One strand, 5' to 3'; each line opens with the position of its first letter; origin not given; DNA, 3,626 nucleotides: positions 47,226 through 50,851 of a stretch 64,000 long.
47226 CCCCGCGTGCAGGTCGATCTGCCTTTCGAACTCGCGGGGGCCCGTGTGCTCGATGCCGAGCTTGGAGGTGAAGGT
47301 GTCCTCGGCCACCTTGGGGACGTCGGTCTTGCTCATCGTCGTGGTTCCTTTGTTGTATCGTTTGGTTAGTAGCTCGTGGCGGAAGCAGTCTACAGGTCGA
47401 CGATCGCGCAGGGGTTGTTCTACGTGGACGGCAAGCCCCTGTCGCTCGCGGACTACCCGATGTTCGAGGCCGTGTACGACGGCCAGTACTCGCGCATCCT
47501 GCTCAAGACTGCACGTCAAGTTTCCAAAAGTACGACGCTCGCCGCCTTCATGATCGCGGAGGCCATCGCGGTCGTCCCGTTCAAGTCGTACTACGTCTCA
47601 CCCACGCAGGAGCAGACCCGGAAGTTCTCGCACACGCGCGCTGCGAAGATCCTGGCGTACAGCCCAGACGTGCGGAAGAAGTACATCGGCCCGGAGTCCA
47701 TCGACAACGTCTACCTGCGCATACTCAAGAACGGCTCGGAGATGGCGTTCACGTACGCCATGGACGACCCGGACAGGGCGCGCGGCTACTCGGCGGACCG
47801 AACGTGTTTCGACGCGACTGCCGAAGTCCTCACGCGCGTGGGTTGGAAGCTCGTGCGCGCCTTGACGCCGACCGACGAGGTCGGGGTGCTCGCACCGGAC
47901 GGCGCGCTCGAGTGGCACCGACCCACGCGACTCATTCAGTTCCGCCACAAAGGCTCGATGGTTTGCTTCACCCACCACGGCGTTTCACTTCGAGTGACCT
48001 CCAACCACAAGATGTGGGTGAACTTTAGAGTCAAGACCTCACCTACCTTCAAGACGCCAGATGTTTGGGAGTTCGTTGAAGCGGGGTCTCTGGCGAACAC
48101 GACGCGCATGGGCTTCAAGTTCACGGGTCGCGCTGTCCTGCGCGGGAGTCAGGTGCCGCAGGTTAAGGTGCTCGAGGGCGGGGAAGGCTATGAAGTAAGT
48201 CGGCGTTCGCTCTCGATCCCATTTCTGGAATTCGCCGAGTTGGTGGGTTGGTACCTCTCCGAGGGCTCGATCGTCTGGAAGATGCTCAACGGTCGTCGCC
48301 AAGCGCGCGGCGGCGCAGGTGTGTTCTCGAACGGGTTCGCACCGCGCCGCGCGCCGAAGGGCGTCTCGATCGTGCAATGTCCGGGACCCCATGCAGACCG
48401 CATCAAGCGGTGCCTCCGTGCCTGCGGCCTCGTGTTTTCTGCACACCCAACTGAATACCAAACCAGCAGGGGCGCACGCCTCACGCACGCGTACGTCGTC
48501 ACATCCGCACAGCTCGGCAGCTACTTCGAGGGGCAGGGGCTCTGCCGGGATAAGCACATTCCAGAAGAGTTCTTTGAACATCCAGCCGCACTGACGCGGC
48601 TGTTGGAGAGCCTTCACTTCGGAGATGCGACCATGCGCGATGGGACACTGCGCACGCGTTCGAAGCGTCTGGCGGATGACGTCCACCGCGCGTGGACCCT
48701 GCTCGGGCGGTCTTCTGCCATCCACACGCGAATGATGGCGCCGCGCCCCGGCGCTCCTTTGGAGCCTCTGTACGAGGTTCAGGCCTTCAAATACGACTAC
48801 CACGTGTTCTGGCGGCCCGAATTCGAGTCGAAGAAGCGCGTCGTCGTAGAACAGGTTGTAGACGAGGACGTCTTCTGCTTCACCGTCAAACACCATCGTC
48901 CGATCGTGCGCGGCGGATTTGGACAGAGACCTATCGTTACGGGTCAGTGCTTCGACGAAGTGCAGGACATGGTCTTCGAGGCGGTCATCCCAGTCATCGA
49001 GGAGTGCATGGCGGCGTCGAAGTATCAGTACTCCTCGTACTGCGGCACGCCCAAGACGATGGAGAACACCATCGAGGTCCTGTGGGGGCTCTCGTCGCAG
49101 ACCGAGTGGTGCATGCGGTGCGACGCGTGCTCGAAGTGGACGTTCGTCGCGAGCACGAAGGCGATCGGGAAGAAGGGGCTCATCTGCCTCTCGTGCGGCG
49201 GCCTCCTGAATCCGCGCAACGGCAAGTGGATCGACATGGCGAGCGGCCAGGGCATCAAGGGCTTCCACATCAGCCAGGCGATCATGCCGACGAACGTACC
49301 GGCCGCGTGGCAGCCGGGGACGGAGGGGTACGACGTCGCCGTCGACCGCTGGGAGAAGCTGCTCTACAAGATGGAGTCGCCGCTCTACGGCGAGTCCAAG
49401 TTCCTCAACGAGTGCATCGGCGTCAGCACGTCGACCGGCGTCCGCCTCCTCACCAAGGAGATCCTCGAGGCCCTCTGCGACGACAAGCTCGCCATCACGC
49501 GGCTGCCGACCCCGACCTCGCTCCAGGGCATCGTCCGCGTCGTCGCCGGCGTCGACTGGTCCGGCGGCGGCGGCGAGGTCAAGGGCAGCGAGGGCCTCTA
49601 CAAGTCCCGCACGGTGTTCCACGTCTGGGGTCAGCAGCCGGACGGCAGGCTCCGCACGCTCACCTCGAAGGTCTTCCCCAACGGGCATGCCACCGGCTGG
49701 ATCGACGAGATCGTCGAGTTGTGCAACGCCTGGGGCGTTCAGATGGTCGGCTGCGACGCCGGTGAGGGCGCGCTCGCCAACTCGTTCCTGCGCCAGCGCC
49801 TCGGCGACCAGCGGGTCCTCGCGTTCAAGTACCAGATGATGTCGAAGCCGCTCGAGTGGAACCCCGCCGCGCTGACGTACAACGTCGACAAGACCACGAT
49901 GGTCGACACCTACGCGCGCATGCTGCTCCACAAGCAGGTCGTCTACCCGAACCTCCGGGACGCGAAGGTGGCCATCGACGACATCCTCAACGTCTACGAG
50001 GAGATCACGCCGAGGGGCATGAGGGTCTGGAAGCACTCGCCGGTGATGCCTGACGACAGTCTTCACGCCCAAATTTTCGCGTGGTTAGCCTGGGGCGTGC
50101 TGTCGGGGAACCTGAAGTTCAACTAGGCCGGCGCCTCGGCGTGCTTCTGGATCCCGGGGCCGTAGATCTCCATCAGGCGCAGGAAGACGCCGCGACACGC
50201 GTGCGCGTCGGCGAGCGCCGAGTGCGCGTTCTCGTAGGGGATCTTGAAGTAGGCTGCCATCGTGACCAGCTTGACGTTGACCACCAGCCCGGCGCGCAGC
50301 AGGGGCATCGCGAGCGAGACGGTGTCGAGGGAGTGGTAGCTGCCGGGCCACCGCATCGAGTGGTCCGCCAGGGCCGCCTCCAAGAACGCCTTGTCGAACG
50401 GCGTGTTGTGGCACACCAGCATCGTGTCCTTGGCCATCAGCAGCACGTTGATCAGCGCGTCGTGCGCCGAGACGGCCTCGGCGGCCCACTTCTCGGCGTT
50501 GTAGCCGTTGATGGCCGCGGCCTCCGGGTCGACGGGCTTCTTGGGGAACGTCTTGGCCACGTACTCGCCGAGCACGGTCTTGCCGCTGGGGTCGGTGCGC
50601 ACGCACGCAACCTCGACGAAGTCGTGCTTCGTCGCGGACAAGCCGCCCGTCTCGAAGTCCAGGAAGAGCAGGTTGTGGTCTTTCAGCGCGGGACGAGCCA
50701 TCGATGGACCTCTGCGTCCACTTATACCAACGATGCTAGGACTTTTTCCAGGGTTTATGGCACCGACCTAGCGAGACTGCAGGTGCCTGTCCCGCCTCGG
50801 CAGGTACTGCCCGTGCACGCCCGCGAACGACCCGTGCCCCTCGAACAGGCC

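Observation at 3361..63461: Recurrent 15-bp junction motif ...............: a candidate phage regulon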

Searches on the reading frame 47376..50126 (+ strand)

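Call 14: search_protein_families(library=pfam, proteins=[window:47376-50126:+], max_evalue=0.01)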
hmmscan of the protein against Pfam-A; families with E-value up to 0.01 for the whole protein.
window:47376-50126:+ (916 aa): 1 family
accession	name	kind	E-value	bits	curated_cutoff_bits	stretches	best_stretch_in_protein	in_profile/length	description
PF05876.18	GpA_ATPase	-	1.4e-08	35.2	25.6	1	30-105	19-93/247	Phage terminase large subunit gpA, ATPase domain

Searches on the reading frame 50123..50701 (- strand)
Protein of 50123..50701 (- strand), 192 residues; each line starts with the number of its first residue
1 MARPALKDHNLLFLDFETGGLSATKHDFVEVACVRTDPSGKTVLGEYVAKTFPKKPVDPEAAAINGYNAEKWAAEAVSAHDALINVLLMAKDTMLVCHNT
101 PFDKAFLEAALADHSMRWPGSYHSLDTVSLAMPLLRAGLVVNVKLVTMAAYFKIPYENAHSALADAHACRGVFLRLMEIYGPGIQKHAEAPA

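Call 12: search_protein_families(library=pfam, proteins=[window:50123-50701:-], max_evalue=0.01)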
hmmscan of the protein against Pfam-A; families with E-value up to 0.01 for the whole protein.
window:50123-50701:- (192 aa): 3 families
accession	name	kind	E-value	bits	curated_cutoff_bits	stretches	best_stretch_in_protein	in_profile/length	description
PF00929.31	RNase_T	-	5.5e-15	56.7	24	1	13-170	2-161/164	Exonuclease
PF13482.12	RNase_H_2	-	0.00083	19.8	22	0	12-154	1-115/165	RNase_H superfamily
PF16473.11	Rv2179c-like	-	0.0045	17.1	27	0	78-172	85-172/177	3'-5' exoribonuclease Rv2179c-like domain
